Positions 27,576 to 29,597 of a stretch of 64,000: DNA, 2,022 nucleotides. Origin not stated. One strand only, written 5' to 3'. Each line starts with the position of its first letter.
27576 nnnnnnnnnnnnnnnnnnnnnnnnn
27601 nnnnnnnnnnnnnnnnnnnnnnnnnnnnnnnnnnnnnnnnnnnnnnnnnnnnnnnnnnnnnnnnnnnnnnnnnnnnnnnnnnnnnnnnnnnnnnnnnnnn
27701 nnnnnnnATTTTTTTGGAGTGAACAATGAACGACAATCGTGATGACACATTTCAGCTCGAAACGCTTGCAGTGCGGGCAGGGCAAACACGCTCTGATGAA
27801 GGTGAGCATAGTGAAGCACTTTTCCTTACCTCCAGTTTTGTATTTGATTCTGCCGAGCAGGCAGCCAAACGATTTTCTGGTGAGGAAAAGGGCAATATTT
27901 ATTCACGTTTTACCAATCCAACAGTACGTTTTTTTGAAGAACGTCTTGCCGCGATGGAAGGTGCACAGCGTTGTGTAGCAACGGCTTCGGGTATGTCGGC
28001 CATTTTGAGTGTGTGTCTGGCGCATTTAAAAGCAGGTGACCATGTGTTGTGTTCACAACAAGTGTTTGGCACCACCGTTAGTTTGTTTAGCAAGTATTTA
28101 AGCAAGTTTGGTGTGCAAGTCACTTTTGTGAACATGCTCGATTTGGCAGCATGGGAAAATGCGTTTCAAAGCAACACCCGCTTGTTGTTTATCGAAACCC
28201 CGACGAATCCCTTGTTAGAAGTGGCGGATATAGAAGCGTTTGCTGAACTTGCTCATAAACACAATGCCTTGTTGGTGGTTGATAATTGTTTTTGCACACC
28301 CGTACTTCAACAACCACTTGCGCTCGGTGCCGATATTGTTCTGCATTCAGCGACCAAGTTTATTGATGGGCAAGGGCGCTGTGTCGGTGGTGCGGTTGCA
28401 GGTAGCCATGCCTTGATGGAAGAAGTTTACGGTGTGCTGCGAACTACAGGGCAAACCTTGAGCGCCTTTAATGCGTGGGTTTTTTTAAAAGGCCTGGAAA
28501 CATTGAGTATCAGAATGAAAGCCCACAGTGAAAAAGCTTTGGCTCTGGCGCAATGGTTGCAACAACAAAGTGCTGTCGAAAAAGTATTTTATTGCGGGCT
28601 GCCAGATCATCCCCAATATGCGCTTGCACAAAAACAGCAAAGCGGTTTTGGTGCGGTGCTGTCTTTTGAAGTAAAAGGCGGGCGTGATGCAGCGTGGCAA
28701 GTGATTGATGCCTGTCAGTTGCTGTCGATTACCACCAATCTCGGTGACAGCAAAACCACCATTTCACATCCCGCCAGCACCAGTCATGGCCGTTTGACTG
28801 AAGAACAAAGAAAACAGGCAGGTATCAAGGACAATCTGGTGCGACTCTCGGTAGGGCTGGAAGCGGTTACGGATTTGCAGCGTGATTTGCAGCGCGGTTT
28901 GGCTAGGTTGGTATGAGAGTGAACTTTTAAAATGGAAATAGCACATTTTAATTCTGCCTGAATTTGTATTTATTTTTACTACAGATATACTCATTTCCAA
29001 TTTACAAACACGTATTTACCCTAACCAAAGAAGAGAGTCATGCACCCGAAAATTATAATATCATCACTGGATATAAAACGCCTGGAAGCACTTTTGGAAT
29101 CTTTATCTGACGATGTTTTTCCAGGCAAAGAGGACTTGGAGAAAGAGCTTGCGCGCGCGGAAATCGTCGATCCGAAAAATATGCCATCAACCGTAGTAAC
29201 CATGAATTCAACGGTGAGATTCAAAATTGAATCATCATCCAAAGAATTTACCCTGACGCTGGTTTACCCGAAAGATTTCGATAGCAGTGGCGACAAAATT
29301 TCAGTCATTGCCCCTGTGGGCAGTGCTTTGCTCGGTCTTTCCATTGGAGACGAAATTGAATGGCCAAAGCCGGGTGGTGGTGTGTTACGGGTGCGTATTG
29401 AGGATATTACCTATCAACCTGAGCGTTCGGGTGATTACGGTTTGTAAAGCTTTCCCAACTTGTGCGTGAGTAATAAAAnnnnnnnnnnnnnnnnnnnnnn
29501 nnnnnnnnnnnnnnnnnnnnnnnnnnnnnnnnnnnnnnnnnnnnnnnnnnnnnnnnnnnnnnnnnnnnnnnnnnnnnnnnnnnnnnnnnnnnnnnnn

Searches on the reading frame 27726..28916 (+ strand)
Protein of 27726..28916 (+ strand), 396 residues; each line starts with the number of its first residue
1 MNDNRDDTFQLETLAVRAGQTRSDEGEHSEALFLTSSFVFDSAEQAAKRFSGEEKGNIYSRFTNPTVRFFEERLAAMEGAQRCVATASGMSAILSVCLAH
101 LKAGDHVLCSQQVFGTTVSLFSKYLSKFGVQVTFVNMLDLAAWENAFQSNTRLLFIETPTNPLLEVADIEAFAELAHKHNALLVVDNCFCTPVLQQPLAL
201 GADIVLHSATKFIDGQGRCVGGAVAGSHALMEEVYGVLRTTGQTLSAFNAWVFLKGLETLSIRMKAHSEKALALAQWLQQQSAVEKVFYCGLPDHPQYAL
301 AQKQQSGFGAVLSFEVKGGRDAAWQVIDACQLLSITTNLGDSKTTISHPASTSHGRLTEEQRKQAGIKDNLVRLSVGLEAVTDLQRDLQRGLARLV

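Call 27: search_protein_families(library=ncbifam, proteins=[window:27726-28916:+])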
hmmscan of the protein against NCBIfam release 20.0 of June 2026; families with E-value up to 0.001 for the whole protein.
window:27726-28916:+ (396 aa): 70 families (the best 25 are shown)
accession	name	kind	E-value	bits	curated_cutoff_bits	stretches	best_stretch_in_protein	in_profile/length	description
NF006003.0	PRK08133.1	equivalog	2.3e-208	691.7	522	1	2-393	3-395/396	O-succinylhomoserine sulfhydrylase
TIGR01325.1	O_suc_HS_sulf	equivalog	1.4e-178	593.3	510.05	1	12-392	1-380/380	O-succinylhomoserine sulfhydrylase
NF005696.0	PRK07504.1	equivalog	1.5e-136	455.3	675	1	5-393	5-394/397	O-succinylhomoserine sulfhydrylase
NF005870.0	PRK07810.1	equivalog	4.8e-132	440.3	618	1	4-392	12-405/406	O-succinylhomoserine sulfhydrylase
TIGR01328.1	met_gam_lyase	equivalog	9.8e-125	416.4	549.7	1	11-395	4-391/391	methionine gamma-lyase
TIGR01326.1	OAH_OAS_sulfhy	subfamily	3.8e-123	411.3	495.1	2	11-227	2-219/418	O-acetylhomoserine aminocarboxypropyltransferase/cysteine synthase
NF004876.0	PRK06234.1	subfamily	2.9e-122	408.5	666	1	11-396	9-399/400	methionine gamma-lyase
NF005695.0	PRK07503.1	equivalog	3.1e-119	398.3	666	1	5-394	4-396/403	methionine gamma-lyase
NF006096.0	PRK08248.1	equivalog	2.3e-114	382.4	726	2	5-227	3-226/431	homocysteine synthase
NF005263.0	PRK06767.1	equivalog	1.6e-109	366.5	617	1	10-394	5-385/392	methionine gamma-lyase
NF006004.0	PRK08134.1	equivalog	2.5e-107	359.2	636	2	9-225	7-224/433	O-acetylhomoserine aminocarboxypropyltransferase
NF005872.0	PRK07812.1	equivalog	5.5e-107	357.9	703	2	4-225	10-233/439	bifunctional o-acetylhomoserine/o-acetylserine sulfhydrylase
NF006097.0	PRK08249.1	equivalog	2.5e-106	355.4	600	1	6-395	6-396/402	cystathionine gamma-synthase family protein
NF004125.0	PRK05613.1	equivalog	4e-106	355.1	765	2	5-225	8-230/437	O-acetylhomoserine/O-acetylserine sulfhydrylase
NF005871.0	PRK07811.1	equivalog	4.4e-102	341.6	513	1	6-394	8-388/389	cystathionine gamma-synthase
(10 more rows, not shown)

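Call 48: find_related_loci(query=window:27726-28913:+, collection=metagenome_contigs, flank=10000)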
Query window:27726-28913:+ (396 aa) in metagenome_contigs; peptide patterns used: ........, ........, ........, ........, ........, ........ (x = any residue, [..] = any of these).
122 stretches matched a pattern; 10 encode a relative of the query (tblastn E <= 1e-3); 10 distinct loci.
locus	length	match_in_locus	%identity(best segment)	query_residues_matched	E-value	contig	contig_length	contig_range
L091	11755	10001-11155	66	3-387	3e-180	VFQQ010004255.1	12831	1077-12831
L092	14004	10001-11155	66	3-387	5e-180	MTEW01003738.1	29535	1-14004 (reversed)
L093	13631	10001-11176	62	4-395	1e-173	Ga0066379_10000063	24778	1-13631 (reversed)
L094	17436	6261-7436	62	4-395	1e-173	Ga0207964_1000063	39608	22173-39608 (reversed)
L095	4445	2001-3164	65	10-396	3e-175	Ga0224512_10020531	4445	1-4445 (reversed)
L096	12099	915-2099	62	1-394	2e-164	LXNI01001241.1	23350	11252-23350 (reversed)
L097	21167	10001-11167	63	7-395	3e-160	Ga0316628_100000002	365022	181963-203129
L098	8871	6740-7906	63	7-395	1e-159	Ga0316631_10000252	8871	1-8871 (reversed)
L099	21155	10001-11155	61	9-392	4e-159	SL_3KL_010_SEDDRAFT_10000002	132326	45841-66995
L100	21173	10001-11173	62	5-393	6e-157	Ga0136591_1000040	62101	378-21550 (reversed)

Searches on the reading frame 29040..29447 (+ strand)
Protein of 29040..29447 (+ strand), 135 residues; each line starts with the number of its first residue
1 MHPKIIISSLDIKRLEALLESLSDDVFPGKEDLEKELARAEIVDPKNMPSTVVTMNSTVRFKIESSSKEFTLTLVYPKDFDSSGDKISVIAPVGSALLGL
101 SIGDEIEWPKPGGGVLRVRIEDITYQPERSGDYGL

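Call 6: search_protein_families(library=pfam, proteins=[window:29040-29447:+])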
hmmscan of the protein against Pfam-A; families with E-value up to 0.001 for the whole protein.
window:29040-29447:+ (135 aa): 2 families
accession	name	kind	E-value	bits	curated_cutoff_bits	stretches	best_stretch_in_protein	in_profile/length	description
PF01272.25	GreA_GreB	-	2e-21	76.2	26.9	1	49-125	2-77/77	Transcription elongation factor, GreA/GreB, C-term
PF14760.11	Rnk_N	-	4.8e-15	56.2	23.7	1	3-43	1-41/41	Rnk N-terminus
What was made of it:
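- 29040..29447 (+): rnk (GreA/GreB-like regulator gene), immediately upstream of the intact purT. Pfam Rnk_N and GreA_GreB (call 6).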
